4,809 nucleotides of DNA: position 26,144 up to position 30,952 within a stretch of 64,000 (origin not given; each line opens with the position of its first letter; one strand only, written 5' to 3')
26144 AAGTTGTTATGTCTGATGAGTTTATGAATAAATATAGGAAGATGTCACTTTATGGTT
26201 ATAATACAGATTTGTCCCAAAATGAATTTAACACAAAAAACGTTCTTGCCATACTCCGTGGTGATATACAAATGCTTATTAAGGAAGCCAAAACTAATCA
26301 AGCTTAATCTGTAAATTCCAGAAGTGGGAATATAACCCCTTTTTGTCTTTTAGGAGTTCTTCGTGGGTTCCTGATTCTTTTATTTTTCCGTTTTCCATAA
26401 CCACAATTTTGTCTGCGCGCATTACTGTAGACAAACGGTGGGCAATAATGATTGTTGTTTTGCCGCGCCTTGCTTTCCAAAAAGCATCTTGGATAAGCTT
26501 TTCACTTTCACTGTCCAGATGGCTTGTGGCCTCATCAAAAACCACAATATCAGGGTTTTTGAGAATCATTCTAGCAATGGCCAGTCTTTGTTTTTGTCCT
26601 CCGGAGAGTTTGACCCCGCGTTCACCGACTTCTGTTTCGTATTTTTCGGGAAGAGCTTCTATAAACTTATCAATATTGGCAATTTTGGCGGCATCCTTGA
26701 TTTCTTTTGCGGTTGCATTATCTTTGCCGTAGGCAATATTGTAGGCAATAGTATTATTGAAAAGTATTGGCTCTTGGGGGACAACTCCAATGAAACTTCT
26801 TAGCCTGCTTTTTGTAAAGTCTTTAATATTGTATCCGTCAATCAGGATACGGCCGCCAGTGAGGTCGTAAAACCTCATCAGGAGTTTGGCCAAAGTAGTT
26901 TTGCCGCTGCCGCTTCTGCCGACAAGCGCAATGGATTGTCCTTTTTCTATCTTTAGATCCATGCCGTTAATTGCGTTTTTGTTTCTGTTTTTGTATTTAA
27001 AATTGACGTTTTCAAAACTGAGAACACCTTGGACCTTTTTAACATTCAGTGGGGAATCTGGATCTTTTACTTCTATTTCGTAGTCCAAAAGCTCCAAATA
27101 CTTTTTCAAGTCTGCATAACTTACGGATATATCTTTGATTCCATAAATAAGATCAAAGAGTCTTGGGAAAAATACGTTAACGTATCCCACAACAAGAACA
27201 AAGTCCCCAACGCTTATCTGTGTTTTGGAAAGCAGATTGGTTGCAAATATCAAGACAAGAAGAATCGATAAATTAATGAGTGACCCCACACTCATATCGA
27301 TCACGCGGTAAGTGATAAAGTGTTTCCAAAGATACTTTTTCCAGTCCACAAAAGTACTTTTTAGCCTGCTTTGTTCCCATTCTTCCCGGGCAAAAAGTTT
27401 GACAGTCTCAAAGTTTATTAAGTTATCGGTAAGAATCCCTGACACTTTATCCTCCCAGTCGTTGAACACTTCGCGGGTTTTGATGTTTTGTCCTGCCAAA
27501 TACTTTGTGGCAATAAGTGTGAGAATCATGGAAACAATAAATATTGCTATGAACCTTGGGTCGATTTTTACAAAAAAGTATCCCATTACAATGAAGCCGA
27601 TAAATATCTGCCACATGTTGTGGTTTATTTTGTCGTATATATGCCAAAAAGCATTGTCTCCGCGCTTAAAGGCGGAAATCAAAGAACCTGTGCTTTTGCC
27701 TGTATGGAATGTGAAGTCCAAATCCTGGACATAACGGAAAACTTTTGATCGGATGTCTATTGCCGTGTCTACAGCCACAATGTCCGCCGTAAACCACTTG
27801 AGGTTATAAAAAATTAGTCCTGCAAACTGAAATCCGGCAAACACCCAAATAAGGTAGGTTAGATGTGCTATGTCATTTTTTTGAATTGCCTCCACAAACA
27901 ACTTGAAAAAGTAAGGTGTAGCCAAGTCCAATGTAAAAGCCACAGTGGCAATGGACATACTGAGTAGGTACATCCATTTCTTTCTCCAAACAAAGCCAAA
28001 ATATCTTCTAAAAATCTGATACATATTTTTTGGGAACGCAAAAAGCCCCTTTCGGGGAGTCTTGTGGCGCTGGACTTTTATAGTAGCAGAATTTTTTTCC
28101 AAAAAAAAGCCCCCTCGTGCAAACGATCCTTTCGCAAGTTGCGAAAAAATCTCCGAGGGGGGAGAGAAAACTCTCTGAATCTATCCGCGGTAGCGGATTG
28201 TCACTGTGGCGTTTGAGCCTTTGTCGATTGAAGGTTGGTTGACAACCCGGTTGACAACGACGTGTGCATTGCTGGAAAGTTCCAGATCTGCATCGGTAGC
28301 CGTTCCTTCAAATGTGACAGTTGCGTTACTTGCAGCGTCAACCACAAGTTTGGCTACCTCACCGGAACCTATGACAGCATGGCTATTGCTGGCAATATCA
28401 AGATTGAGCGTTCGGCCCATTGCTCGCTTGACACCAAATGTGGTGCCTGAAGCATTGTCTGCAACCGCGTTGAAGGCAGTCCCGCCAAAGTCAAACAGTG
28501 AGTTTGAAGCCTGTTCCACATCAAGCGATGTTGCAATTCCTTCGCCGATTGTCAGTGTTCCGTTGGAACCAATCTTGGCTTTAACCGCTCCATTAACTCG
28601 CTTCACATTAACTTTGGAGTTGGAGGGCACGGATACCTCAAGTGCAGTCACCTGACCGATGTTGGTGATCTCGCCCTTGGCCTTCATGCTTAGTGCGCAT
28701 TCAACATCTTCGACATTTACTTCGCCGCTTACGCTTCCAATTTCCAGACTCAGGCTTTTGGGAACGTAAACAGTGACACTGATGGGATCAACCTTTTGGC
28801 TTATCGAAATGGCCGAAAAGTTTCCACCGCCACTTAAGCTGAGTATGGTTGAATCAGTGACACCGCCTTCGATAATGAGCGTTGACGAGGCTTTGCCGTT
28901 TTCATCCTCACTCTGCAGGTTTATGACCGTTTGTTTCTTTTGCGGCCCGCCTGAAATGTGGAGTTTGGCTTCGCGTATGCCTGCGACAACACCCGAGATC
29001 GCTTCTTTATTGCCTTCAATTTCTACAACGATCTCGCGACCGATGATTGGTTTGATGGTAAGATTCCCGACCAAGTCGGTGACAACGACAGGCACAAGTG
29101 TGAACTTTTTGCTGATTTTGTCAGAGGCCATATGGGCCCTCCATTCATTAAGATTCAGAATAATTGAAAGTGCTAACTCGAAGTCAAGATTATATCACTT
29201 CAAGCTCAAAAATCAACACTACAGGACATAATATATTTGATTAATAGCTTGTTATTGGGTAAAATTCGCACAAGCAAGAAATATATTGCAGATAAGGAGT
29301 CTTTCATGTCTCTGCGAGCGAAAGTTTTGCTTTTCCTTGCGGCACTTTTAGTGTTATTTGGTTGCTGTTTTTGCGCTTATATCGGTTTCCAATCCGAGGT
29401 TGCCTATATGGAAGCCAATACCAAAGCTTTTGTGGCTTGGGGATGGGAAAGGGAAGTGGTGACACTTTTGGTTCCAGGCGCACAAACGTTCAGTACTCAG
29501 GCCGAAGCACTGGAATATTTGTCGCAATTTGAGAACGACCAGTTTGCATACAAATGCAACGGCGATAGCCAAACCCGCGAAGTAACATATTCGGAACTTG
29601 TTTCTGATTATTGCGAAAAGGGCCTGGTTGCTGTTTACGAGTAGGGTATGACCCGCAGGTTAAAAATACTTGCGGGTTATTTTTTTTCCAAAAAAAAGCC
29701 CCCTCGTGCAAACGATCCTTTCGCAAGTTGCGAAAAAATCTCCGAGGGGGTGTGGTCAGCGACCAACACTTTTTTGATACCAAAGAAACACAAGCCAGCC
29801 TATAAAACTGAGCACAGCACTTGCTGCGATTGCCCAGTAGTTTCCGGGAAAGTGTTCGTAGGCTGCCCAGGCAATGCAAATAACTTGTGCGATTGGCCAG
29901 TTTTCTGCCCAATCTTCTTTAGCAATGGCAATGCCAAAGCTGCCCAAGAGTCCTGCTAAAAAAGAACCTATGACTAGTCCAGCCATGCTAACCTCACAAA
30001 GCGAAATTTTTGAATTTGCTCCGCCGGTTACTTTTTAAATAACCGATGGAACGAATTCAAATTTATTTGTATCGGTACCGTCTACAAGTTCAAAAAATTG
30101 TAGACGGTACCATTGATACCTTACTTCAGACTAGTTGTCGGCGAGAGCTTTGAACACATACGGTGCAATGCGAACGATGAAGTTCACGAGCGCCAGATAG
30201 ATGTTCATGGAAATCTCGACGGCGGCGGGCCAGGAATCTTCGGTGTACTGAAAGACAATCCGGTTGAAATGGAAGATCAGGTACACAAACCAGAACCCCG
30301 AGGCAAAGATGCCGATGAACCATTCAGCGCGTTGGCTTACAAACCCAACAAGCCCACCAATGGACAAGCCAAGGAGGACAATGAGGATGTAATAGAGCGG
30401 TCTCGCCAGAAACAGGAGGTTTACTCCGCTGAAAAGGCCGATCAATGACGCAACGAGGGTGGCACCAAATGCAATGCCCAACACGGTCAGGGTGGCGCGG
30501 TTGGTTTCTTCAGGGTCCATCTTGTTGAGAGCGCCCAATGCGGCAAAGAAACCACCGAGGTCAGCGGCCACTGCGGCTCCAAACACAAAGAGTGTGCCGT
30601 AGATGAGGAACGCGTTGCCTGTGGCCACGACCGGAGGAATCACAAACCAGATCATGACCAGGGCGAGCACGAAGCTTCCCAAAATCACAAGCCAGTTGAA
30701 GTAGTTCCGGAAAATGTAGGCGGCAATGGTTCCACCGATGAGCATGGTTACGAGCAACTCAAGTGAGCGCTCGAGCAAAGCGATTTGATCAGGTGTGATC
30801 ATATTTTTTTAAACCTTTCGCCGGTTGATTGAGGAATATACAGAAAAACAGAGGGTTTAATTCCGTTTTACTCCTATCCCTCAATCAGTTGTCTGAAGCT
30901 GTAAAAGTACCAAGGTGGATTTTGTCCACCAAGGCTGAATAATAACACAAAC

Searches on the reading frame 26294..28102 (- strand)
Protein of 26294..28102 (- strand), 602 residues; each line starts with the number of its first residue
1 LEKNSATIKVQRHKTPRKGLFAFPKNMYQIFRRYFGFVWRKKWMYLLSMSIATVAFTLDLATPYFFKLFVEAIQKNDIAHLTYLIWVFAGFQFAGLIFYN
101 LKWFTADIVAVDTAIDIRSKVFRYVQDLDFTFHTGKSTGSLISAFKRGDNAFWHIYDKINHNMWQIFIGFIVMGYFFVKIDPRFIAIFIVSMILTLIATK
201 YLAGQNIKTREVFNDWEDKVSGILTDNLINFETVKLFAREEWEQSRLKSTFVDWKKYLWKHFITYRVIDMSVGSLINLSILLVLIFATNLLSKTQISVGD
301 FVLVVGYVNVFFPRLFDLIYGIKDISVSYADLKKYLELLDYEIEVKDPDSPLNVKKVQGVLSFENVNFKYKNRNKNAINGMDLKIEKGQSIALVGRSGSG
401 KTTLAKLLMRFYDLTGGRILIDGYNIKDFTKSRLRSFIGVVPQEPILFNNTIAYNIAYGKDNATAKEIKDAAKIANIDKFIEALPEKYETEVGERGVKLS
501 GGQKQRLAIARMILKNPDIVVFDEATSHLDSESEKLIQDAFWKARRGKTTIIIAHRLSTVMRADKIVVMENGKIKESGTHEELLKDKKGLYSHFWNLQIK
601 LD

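Call 87: search_protein_families(library=pfam, proteins=[window:26294-28102:-], max_evalue=0.001)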
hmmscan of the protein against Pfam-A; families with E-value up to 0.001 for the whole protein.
window:26294-28102:- (602 aa): 5 families
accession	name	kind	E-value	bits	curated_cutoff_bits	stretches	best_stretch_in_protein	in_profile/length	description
PF00005.33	ABC_tran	-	6.9e-32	111.3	25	1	379-527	2-137/137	ABC transporter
PF00664.28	ABC_membrane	-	1.2e-26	94.5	28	1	48-312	4-271/274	ABC transporter transmembrane region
PF02463.25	SMC_N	-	1.4e-06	28.3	40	1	460-570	115-212/220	RecF/RecN/SMC N terminal domain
PF09818.15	ABC_ATPase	-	0.0005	19.6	23.2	0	473-527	133-186/283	P-loop domain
PF13401.12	AAA_22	-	0.00055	20.7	27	0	388-415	5-32/130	AAA domain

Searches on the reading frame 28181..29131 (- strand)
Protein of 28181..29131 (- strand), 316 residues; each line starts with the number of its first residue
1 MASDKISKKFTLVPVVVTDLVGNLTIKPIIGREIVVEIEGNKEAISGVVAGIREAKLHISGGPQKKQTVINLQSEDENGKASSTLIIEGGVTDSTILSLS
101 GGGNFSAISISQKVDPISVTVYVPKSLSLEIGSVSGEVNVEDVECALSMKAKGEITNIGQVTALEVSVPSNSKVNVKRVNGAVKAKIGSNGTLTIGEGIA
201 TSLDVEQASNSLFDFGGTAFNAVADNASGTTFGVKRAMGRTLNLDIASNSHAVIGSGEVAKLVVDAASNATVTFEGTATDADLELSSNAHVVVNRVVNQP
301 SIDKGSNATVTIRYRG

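Call 87: search_protein_families(library=pfam, proteins=[window:28181-29131:-], max_evalue=0.001)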
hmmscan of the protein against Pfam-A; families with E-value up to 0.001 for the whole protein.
window:28181-29131:- (316 aa): 1 family
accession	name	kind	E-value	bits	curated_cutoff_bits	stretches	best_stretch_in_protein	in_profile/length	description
PF10988.14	DUF2807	-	0.00038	20.7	24.2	0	228-291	74-137/181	Putative auto-transporter adhesin, head GIN domain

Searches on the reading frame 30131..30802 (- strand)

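Call 87: search_protein_families(library=pfam, proteins=[window:30131-30802:-], max_evalue=0.001)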
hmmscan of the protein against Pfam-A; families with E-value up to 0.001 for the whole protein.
window:30131-30802:- (223 aa): 1 family
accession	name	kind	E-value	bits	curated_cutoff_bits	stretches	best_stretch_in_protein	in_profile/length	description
PF01027.25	Bax1-I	-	3.8e-08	33.8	34.1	1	16-213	15-204/207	Inhibitor of apoptosis-promoting Bax1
